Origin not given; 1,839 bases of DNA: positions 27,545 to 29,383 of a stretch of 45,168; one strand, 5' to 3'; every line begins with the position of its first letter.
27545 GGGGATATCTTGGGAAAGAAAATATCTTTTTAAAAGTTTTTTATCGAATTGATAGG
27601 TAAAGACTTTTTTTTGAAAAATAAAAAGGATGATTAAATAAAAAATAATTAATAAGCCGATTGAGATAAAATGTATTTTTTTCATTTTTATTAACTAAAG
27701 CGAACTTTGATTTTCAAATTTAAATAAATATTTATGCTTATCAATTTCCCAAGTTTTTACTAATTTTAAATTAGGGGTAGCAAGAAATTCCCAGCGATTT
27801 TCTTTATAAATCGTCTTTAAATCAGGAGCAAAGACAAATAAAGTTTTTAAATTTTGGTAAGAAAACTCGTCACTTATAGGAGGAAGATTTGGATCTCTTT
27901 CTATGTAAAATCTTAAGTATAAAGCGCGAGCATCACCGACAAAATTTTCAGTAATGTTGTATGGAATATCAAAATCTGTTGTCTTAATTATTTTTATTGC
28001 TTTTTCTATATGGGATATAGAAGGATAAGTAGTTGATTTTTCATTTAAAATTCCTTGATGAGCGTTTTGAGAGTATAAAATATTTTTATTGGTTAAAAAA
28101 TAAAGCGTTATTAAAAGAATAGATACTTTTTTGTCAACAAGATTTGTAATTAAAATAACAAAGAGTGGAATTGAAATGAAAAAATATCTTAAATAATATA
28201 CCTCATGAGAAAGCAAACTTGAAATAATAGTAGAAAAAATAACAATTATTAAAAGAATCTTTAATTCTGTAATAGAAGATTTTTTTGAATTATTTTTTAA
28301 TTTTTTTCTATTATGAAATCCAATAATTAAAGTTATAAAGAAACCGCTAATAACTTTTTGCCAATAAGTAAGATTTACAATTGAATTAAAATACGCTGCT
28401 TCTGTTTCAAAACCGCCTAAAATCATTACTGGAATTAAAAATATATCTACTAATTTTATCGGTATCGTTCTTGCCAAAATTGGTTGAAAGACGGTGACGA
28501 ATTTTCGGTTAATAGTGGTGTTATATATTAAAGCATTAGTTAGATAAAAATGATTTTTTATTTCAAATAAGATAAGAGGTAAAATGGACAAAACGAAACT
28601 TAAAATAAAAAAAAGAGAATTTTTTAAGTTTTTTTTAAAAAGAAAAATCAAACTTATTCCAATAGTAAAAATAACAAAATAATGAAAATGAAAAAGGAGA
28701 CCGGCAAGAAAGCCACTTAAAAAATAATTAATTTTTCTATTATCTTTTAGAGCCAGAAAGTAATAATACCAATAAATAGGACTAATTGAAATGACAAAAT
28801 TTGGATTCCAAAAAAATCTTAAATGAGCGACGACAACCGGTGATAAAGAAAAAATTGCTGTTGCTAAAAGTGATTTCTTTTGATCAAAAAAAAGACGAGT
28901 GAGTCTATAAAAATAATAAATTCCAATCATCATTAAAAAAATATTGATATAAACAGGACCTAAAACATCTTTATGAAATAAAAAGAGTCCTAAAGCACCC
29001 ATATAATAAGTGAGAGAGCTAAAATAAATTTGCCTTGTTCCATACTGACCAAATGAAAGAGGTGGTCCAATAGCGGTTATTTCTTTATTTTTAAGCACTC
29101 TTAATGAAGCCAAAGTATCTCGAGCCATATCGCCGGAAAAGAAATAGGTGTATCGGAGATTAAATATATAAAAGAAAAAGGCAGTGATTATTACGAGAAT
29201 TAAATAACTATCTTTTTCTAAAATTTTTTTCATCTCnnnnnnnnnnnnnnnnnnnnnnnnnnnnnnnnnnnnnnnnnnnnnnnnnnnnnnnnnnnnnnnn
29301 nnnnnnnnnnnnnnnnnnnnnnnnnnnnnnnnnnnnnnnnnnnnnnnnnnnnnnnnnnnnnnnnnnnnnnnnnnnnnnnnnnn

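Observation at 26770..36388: Twice-repeated triad module (family-B GT-C, lipid-sugar synthase GT2, ArnT-like GT-C) in one 9.6-kb minus-strand operon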

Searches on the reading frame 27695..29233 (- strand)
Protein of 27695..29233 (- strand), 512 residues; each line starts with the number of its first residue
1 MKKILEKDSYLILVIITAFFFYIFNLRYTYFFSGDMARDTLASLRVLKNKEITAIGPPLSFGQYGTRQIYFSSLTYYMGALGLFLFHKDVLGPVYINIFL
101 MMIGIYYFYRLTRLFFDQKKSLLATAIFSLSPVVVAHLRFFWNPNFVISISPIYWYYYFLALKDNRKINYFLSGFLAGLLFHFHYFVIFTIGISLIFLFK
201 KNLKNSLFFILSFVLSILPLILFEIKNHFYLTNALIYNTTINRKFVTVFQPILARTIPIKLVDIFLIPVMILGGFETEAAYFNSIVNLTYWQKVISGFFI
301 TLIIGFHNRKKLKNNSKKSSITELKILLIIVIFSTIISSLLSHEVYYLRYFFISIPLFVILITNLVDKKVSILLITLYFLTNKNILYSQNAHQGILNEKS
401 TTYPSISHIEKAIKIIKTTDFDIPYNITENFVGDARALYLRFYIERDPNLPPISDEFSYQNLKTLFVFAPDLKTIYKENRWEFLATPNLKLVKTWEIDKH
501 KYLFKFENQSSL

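Call 5: search_protein_families(library=pfam, proteins=[window:27695-29233:-], max_evalue=0.1)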
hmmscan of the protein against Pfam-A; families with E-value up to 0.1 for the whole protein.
window:27695-29233:- (512 aa): 2 families
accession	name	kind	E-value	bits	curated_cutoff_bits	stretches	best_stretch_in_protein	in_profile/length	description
PF13231.12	PMT_2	-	2.1e-09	38.2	26.1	1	75-214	6-149/160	Dolichyl-phosphate-mannose-protein mannosyltransferase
PF06409.17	NPIP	-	0.018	15.3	27.5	1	352-416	15-81/207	Nuclear pore complex interacting protein (NPIP)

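Call 6: search_protein_families(library=ncbifam, proteins=[window:27695-29233:-], max_evalue=0.1)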
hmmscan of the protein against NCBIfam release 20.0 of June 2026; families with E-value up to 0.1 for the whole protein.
window:27695-29233:- (512 aa): 0 families

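Call 12: search_solved_structures(query=window:27695-29233:-, max_evalue=1)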
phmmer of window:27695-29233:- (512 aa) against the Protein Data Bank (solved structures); distinct sequences matched with E-value up to 1: 0.

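Call 13: find_homologous_proteins(query=window:27695-29233:-, max_evalue=0.00001)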
Query window:27695-29233:- (512 aa): 37 proteins with E <= 0.00001 among 8000 candidates.
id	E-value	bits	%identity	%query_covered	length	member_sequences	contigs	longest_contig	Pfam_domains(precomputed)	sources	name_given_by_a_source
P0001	0.0e+0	1104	100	100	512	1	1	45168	PF13231.13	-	-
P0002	2.5e-223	761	69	99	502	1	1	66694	PF13231.13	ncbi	-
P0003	8.8e-223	759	68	100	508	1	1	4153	PF13231.13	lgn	-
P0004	4.8e-209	714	67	100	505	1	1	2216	PF13231.13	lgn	-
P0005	1.8e-192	659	66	93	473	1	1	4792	PF13231.13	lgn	-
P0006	2.5e-172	593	58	95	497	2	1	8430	PF13231.13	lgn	-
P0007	7.4e-172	591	58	95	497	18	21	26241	PF13231.13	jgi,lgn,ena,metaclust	jgi:4-amino-4-deoxy-L-arabinose transferase-like glycosyltransferase|metaclust:\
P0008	3.7e-171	589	57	98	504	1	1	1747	PF13231.13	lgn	-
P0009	5.8e-171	588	56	95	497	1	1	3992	PF13231.13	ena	-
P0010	7.7e-171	588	57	96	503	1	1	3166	PF13231.13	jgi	-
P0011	1.0e-167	577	59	93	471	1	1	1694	PF13231.13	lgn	-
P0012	6.5e-167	575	56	96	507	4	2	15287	PF13231.13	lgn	-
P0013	1.3e-166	574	56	96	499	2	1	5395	PF13231.13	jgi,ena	-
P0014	1.9e-156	540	56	93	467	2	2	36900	PF13231.13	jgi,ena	-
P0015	5.4e-156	539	56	93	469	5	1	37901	-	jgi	jgi:hypothetical protein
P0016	1.7e-131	458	46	99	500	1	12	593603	-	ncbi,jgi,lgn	-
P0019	6.5e-105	370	41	97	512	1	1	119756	PF13231.13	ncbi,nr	ncbi:MAG: glycosyltransferase family 39 protein [Patescibacteria group bacterium]|nr:glycosyltransfe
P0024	9.8e-71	257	36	99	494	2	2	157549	PF13231.13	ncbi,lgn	-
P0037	7.1e-8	50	27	53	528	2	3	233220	PF13231.13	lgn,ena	-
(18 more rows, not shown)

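Call 14: find_encoding_contigs(protein=P0002, flank=10000, max_places=2)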
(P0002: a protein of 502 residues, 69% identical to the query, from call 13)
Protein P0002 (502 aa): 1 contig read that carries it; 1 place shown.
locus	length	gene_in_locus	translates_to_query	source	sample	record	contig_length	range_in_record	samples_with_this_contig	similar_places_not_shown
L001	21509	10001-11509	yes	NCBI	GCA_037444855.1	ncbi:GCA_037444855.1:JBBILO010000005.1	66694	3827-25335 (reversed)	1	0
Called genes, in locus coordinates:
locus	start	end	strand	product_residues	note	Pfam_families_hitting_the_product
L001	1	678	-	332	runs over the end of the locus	PF13231:PMT_2 (weak)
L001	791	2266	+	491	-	PF13231:PMT_2 (weak)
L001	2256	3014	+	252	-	PF00535:Glycos_transf_2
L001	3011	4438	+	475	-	PF13231:PMT_2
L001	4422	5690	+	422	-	PF13231:PMT_2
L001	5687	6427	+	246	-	PF00535:Glycos_transf_2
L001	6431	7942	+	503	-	PF13231:PMT_2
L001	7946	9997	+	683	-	-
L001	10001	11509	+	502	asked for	PF13231:PMT_2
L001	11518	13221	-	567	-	PF13231:PMT_2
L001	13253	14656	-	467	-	-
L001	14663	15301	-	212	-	-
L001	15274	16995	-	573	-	PF10131:PTPS_related, PF13231:PMT_2 (weak)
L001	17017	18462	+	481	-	PF01943:Polysacc_synt, PF13440:Polysacc_synt_3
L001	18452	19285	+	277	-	PF00535:Glycos_transf_2, PF13632:Glyco_trans_2_3 (faint)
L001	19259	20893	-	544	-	-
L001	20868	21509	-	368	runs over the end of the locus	PF26314:MptA_B_family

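Call 15: find_encoding_contigs(protein=P0016, flank=10000, max_places=2)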
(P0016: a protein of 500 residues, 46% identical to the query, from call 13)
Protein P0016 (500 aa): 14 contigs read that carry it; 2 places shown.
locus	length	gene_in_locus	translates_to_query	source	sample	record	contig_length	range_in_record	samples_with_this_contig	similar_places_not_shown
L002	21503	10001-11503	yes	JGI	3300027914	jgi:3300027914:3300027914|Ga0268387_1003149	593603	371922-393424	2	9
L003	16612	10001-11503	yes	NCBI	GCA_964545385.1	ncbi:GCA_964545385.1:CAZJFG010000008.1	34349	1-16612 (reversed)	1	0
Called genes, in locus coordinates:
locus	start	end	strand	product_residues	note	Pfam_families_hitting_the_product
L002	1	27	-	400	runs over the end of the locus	PF12704:MacB_PCD, PF02687:FtsX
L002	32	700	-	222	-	PF02463:SMC_N, PF00005:ABC_tran, PF13304:AAA_21 (faint)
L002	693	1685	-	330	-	PF25917:BSH_RND (faint)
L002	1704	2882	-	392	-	-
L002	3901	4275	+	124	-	-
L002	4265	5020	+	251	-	PF00535:Glycos_transf_2, PF10111:Glyco_tranf_2_2 (faint)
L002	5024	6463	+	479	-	-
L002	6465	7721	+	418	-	PF13231:PMT_2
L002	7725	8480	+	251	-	PF00535:Glycos_transf_2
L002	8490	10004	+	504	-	PF13231:PMT_2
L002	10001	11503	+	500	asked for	-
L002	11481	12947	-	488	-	-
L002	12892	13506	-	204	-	-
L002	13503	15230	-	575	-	PF10131:PTPS_related, PF13231:PMT_2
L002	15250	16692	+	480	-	PF01943:Polysacc_synt, PF13440:Polysacc_synt_3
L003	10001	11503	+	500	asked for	-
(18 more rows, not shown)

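Call 16: find_encoding_contigs(protein=P0019, flank=10000, max_places=1)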
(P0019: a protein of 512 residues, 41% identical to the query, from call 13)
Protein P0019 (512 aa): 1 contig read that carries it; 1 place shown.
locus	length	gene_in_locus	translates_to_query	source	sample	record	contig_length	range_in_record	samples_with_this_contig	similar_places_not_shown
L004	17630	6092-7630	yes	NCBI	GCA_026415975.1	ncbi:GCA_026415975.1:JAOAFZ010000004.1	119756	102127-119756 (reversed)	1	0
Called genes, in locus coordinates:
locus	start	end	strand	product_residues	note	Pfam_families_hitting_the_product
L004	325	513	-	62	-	-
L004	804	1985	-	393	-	-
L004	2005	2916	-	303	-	-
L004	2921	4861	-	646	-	-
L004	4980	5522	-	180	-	PF18915:DUF5667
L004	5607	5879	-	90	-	PF00216:Bac_DNA_binding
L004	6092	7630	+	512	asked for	PF13231:PMT_2 (weak)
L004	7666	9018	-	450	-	PF01979:Amidohydro_1, PF12890:DHOase (weak), PF07969:Amidohydro_3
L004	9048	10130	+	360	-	PF01180:DHO_dh, PF01207:Dus (faint)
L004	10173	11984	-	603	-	PF08439:Peptidase_M3_N, PF01432:Peptidase_M3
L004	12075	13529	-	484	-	PF12072:RNase_Y_N, PF00013:KH_1 (weak), PF01966:HD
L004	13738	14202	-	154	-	PF21982:RecX_HTH1, PF02631:RecX_HTH2 (weak), PF21981:RecX_HTH3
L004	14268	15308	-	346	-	PF00154:RecA_N, PF06745:ATPase (weak), PF08423:Rad51, PF13481:AAA_25 (faint), PF27531:MT3502_N (weak), PF21096:RecA_C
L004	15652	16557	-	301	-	PF01040:UbiA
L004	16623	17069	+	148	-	-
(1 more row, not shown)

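Call 17: find_encoding_contigs(protein=P0024, flank=10000, max_places=1)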
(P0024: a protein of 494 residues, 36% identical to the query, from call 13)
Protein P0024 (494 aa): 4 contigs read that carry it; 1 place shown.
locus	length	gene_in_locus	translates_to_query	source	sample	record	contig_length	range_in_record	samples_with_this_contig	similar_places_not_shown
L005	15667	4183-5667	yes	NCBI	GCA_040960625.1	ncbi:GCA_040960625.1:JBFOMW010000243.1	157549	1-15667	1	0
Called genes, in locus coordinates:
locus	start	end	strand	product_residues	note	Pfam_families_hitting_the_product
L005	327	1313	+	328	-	PF01370:Epimerase, PF04321:RmlD_sub_bind, PF16363:GDP_Man_Dehyd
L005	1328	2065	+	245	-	PF13489:Methyltransf_23, PF07021:MetW (weak), PF13847:Methyltransf_31, PF08241:Methyltransf_11, PF08242:Methyltransf_12, PF13649:Methyltransf_25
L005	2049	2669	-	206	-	PF00908:dTDP_sugar_isom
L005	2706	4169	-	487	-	PF26314:MptA_B_family (weak)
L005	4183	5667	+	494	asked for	PF13231:PMT_2 (weak)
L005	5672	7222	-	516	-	-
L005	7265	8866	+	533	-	-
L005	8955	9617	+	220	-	PF00535:Glycos_transf_2, PF13641:Glyco_tranf_2_3 (weak)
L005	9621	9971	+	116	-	PF10066:DUF2304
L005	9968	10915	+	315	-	PF01073:3Beta_HSD (faint), PF01370:Epimerase, PF02719:Polysacc_synt_2 (faint), PF16363:GDP_Man_Dehyd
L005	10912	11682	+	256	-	PF00535:Glycos_transf_2, PF10111:Glyco_tranf_2_2, PF13641:Glyco_tranf_2_3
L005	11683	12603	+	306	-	PF00535:Glycos_transf_2, PF10111:Glyco_tranf_2_2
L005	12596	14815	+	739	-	-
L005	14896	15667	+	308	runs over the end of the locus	-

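Call 18: find_encoding_contigs(protein=P0037, flank=10000, max_places=1)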
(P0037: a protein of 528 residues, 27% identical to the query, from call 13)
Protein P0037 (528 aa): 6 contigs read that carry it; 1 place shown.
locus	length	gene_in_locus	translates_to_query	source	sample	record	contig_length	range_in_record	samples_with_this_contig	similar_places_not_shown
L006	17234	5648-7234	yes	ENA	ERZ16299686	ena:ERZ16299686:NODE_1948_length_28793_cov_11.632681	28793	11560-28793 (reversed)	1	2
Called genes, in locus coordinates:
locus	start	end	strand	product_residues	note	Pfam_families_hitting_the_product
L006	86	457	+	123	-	PF18920:DUF5671 (faint)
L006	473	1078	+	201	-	PF00565:SNase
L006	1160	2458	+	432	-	PF01262:AlaDh_PNT_C (weak), PF02737:3HCDH_N (faint), PF03446:NAD_binding_2 (weak), PF03721:UDPG_MGDP_dh_N, PF03807:F420_oxidored (faint), PF00984:UDPG_MGDP_dh, PF03720:UDPG_MGDP_dh_C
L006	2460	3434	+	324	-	PF01073:3Beta_HSD (faint), PF01370:Epimerase, PF02719:Polysacc_synt_2, PF04321:RmlD_sub_bind (weak), PF07993:NAD_binding_4 (faint), PF16363:GDP_Man_Dehyd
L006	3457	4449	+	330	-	PF01370:Epimerase, PF04321:RmlD_sub_bind, PF16363:GDP_Man_Dehyd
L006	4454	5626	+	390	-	PF00535:Glycos_transf_2, PF13641:Glyco_tranf_2_3 (weak), PF04138:GtrA_DPMS_TM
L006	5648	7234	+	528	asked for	PF13231:PMT_2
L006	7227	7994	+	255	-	PF00535:Glycos_transf_2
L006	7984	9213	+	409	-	PF26314:MptA_B_family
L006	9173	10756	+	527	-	PF02366:PMT, PF13231:PMT_2 (weak)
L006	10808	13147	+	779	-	PF21722:Gly_rich_2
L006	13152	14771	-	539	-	PF01743:PolyA_pol, PF12627:PolyA_pol_RNAbd, PF01966:HD (weak), PF13735:tRNA_NucTran2_2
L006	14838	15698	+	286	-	PF02195:ParB_N, PF17762:HTH_ParB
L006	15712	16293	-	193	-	PF10502:Peptidase_S26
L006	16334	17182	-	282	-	PF19077:Big_13 (faint), PF09136:Glucodextran_B, PF17936:Big_6 (weak)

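Call 30: find_related_loci(query=A2, collection=genome_contigs, flank=10000)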
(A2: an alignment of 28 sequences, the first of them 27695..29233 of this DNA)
Query A2 (512 aa) in genome_contigs; peptide patterns used: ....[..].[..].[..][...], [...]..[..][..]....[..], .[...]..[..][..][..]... (x = any residue, [..] = any of these).
182 stretches matched a pattern; 62 encode a relative of the query (tblastn E <= 1e-3); 60 distinct loci.
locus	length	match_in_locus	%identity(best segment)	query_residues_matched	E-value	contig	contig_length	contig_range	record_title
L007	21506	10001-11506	69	1-509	0e+0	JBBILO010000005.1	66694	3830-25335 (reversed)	MAG: Candidatus Roizmanbacteria bacterium isolate QNS170220_bin_210 NODE_40_length_66694_cov_5.95083, whole genome shotg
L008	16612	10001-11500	46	5-510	2e-131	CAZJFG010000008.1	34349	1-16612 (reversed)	MAG TPA_asm: uncultured Gammaproteobacteria bacterium isolate SRP278314_co1_17 genome assembly, contig: NODE_1622_length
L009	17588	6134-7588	40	14-510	3e-90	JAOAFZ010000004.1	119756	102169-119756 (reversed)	MAG: Patescibacteria group bacterium isolate SKW302 NODE_4_length_119756_cov_8.425714, whole genome shotgun sequence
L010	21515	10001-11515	38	1-509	2e-86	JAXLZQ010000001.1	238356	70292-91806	MAG: Patescibacteria group bacterium isolate STL-PAT6 C2.25.fa-1, whole genome shotgun sequence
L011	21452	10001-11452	35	3-507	2e-75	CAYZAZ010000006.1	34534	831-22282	MAG TPA_asm: uncultured Gammaproteobacteria bacterium isolate SRP050083_co7_250 genome assembly, contig: NODE_937_length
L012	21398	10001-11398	37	18-497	8e-73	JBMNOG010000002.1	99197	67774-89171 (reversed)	MAG: Patescibacteria group bacterium isolate SBF912SR1HQ0020 scaffold_484_c1, whole genome shotgun sequence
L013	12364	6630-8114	37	10-507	8e-86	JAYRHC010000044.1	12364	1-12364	MAG: Candidatus Woesebacteria bacterium isolate SZ_szas25bin.14 k141_410175, whole genome shotgun sequence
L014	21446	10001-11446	36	11-510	2e-68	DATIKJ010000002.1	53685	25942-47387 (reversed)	MAG TPA_asm: Spirochaetia bacterium isolate SMAG_U15715 k141_97009, whole genome shotgun sequence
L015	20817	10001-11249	43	19-506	2e-64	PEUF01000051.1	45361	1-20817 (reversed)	MAG: Candidatus Roizmanbacteria bacterium CG02_land_8_20_14_3_00_36_15 CG02_land_8_20_14_3.00_150_scaffold_160_c, whole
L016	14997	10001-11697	34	10-509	1e-63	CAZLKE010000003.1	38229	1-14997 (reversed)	MAG TPA_asm: uncultured Gammaproteobacteria bacterium isolate SRP050083_co1_414 genome assembly, contig: NODE_334_length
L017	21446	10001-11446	33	11-510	1e-60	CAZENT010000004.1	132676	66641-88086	MAG TPA_asm: uncultured Pseudomonadales bacterium isolate SRP263991_co1_8 genome assembly, contig: NODE_61_length_132676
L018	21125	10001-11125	37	32-500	5e-27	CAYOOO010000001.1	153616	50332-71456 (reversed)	MAG TPA_asm: uncultured Gammaproteobacteria bacterium isolate binchicken_co110_106 genome assembly, contig: NODE_259_len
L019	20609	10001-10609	33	32-230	1e-24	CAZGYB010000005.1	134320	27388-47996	MAG TPA_asm: uncultured Gammaproteobacteria bacterium isolate SRP173033_co2_14 genome assembly, contig: NODE_45_length_1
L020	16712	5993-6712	32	1-230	4e-22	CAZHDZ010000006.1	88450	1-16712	MAG TPA_asm: uncultured Gammaproteobacteria bacterium isolate SRP286056_co1_222 genome assembly, contig: NODE_198_length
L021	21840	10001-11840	35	24-230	1e-21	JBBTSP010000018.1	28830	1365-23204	MAG: Patescibacteria group bacterium isolate H41-bin142_1 H41_bin142_1_000000000018, whole genome shotgun sequence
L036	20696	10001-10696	31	1-230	4e-16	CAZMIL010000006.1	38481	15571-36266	MAG TPA_asm: uncultured Gammaproteobacteria bacterium isolate SRP093762_co1_187 genome assembly, contig: NODE_653_length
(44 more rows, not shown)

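Call 31: predict_structure(alignment_id=A1)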
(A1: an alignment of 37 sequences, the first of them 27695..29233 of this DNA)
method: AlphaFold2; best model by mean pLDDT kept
length: 512 residues; sequences in the alignment: 37
mean_pLDDT: 89.9   pTM: 0.91
mean pLDDT of the five models: 89.9, 89.2, 88.9, 88.6, 88.0
residues with pLDDT >= 90: 367; 70-90: 98; 50-70: 44; < 50: 3
segments of 3 or more residues with pLDDT < 50: none
pLDDT, mean of each block of 10 residues (from residue 1): 79 97 93 92 95 84 69 95 98 98 98 95 96 94 96 98 97 98 95 98 98 96 93 87 56 79 94 71 80 95 91 75 92 96 87 97 90 91 82 52 89 97 95 90 96 92 96 89 90 96 93 52
secondary structure, 60 per line:
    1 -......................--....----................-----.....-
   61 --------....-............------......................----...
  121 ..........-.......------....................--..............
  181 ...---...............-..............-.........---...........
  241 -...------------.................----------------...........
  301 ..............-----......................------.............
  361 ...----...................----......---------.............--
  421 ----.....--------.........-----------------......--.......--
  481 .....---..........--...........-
elements in order: H2-23 H26-29 H34-49 E55-59 E69-72 H74-85 H92-113 H118-130 H132-138 H145-164 H167-183 H187-201 H203-216 H218-226 H230-240 H257-273 H290-314 H320-341 H348-363 H368-386 H391-396 H406-418 E425-429 H438-446 E464-469 H472-478 H481-485 E489-498 E501-508

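Call 36: fold_search(model_id=the predicted structure, library=pdb)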
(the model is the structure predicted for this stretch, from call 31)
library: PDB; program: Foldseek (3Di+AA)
matches with E <= 10: 188; with E <= 0.001: 19
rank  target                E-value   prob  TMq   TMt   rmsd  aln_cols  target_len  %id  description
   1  9s6t_A                2.1e-06  1.00  0.54  0.57   8.3       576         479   11  Ternary cryo-EM structure of chicken ALG12 with Dol25-PP-GlcNAc2Man7, Dol25-P-Man, and Fab (released 2026-03-18)
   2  5f15                  7.5e-06  1.00  0.60  0.57   8.0       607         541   10  Crystal Structure of ArnT from Cupriavidus metallidurans bound to Undecaprenyl phosphate (released 2016-02-17)
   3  7e9s_A                1.1e-05  1.00  0.46  0.30  12.6       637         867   12  Archaeal oligosaccharyltransferase AglB from Archaeoglobus fulgidus in complex with an inhibitory peptide and a dolich (released 2021-09-08)
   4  3wak                  1.7e-05  1.00  0.49  0.32  13.9       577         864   14  Crystal structure of the Archaeoglobus fulgidus oligosaccharyltransferase (O29867_ARCFU) in the apo form (released 2013-10-30)
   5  5gmy_A                2.7e-05  1.00  0.46  0.30  14.2       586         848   14  Crystal structure of the Archaeoglobus fulgidus oligosaccharyltransferase (O29867_ARCFU) tethered with an acceptor pep (released 2017-02-01)
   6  3waj                  5.0e-05  1.00  0.44  0.30  13.3       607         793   12  Crystal structure of the Archaeoglobus fulgidus oligosaccharyltransferase (O29867_ARCFU) complex with Zn and sulfate (released 2013-10-30)
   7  6gxc_A                5.4e-05  1.00  0.42  0.32  10.7       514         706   12  Bacterial oligosaccharyltransferase PglB in complex with an inhibitory peptide and a reactive lipid-linked oligosaccha (released 2018-11-14)
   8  3rce_A                9.7e-05  1.00  0.42  0.33  14.4       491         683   11  Bacterial oligosaccharyltransferase PglB (released 2011-06-15)
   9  9n9j_I                1.1e-04  1.00  0.37  0.28  20.6       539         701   11  Structure of a GRP94 folding intermediate engaged with a CCDC134- and FKBP11-bound secretory translocon (released 2025-11-19)
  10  5ogl_A                1.2e-04  1.00  0.43  0.33  11.0       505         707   11  Structure of bacterial oligosaccharyltransferase PglB in complex with an acceptor peptide and an lipid-linked oligosac (released 2017-10-25)
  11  6ftg_5                1.5e-04  1.00  0.50  0.41  14.4       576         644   12  Subtomogram average of OST-containing ribosome-translocon complexes from canine rough microsomal membranes (released 2018-03-21)
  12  7oci_F                1.6e-04  1.00  0.46  0.38  13.4       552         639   10  Cryo-EM structure of yeast Ost6p containing oligosaccharyltransferase complex (released 2022-02-16)
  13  8pn9_A                1.6e-04  1.00  0.47  0.38  11.9       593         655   12  Structure of human oligosaccharyltransferase OST-A complex bound to NGI-1 (released 2024-05-08)
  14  6s7o_A                2.0e-04  1.00  0.47  0.38  13.4       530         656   12  Cryo-EM structure of human oligosaccharyltransferase complex OST-A (released 2019-12-18)
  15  5ezm                  2.1e-04  1.00  0.60  0.58   8.2       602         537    9  Crystal Structure of ArnT from Cupriavidus metallidurans in the apo state (released 2016-02-17)
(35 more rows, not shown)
